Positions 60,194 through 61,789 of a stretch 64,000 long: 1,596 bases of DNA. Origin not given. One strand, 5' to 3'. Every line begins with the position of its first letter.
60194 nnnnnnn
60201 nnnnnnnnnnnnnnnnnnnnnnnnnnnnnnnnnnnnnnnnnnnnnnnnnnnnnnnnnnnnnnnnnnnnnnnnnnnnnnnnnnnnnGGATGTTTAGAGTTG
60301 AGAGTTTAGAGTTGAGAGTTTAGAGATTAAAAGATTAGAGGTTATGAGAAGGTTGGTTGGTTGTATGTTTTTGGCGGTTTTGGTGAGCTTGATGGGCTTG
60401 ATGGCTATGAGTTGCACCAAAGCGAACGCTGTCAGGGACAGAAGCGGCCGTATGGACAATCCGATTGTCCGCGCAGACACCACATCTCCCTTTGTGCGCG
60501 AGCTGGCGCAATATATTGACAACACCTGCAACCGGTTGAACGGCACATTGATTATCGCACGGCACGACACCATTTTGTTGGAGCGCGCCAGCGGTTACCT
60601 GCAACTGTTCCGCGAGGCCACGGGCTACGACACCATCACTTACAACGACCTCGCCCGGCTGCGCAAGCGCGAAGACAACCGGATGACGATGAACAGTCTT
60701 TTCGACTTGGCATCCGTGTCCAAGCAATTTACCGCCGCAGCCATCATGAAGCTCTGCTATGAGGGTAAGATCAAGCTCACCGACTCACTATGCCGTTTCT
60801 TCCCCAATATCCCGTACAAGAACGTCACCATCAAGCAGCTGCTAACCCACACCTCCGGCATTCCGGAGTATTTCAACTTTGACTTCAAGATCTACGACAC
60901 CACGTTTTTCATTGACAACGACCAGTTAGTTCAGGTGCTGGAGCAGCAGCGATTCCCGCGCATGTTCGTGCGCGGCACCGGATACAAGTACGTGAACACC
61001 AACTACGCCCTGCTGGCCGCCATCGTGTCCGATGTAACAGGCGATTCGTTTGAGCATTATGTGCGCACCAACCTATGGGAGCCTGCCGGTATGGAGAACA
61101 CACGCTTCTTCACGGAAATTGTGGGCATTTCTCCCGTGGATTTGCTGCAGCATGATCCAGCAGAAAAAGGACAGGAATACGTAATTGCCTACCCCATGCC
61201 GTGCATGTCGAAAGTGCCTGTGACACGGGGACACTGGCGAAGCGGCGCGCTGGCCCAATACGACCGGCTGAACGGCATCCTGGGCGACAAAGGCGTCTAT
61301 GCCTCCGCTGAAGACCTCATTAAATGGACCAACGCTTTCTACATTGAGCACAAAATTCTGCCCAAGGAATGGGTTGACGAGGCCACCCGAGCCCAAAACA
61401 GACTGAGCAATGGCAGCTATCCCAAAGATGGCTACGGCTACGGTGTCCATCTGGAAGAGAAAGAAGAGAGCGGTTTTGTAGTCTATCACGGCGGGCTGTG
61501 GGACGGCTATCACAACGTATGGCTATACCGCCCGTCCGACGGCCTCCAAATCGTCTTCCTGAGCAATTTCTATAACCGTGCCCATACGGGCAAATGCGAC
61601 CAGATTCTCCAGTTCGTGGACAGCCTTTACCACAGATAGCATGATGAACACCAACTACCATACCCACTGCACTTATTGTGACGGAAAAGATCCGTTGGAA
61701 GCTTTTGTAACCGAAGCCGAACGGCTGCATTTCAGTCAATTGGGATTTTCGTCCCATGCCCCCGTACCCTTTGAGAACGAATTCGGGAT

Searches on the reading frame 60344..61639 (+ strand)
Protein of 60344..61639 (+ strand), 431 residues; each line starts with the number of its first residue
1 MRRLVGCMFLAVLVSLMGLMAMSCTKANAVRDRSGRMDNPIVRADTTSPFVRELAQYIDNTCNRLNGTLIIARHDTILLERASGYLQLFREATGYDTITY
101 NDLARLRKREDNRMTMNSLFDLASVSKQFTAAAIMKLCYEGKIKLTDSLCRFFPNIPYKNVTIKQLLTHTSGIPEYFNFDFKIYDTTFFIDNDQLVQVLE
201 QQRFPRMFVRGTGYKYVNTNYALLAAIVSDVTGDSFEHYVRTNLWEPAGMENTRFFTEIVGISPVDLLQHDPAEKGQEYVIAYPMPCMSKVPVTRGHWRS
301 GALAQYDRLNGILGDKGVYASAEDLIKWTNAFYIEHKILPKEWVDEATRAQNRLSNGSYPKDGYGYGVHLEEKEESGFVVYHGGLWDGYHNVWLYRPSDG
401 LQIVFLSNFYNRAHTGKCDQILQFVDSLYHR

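Call 39: search_protein_families(library=pfam, proteins=[window:60344-61639:+], max_evalue=0.001)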
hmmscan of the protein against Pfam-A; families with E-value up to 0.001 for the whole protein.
window:60344-61639:+ (431 aa): 1 family
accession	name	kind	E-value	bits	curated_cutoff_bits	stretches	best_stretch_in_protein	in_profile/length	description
PF00144.29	Beta-lactamase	-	2.2e-48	165.6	27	1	107-410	36-311/329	Beta-lactamase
